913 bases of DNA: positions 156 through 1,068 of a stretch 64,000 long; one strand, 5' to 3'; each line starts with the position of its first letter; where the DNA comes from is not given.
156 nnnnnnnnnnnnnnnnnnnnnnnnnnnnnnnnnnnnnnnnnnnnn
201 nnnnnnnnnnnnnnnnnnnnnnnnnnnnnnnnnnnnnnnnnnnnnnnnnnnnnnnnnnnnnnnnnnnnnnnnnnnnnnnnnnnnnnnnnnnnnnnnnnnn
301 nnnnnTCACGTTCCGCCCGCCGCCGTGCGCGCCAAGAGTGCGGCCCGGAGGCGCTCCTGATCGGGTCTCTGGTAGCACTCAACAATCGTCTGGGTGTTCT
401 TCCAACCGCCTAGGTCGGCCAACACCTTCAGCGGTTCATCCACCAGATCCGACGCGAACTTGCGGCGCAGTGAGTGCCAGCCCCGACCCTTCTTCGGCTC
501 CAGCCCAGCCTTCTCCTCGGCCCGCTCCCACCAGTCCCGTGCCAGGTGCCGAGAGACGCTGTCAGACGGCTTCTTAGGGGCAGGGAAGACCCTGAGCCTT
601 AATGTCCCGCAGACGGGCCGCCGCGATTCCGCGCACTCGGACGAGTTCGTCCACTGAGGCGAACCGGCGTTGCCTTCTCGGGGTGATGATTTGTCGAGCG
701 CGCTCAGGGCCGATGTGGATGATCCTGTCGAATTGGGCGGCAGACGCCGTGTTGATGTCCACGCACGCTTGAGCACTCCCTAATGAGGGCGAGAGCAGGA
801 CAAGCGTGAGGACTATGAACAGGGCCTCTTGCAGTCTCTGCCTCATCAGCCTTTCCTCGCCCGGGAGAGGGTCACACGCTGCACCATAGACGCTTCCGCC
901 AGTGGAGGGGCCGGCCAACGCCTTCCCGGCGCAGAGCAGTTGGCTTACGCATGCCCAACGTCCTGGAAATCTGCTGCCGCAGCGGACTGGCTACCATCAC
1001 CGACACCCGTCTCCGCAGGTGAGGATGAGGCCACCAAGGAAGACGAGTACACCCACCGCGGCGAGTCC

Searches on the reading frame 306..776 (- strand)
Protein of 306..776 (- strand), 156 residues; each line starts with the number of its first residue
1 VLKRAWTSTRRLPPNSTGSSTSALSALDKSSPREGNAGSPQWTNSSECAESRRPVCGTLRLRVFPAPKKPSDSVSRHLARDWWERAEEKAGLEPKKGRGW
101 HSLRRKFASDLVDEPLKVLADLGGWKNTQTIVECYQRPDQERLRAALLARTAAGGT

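Call 7: search_protein_families(library=pfam, proteins=[window:306-776:-], max_evalue=0.1)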
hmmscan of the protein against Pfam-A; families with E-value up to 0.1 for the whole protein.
window:306-776:- (156 aa): 1 family
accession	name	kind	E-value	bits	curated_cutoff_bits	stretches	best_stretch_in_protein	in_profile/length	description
PF00589.27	Phage_integrase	-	3e-06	27.5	27.1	1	70-141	101-171/172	Phage integrase family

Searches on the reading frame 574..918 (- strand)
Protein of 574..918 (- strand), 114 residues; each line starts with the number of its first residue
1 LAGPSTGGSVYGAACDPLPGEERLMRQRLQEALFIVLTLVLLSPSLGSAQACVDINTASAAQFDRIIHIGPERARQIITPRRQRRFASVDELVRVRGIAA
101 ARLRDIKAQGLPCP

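Call 7: search_protein_families(library=pfam, proteins=[window:574-918:-], max_evalue=0.1)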
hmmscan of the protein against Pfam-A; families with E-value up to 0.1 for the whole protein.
window:574-918:- (114 aa): 3 families
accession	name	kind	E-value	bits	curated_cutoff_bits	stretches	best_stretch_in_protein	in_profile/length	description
PF12836.13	HHH_3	-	7.6e-11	42.4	27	1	51-107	4-61/65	Helix-hairpin-helix motif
PF03934.19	T2SSK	-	0.00081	20.1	24.2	1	53-103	1-52/63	Type II secretion system (T2SS), protein K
PF00633.29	HHH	-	0.036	14.4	24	0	85-98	6-19/30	Helix-hairpin-helix motif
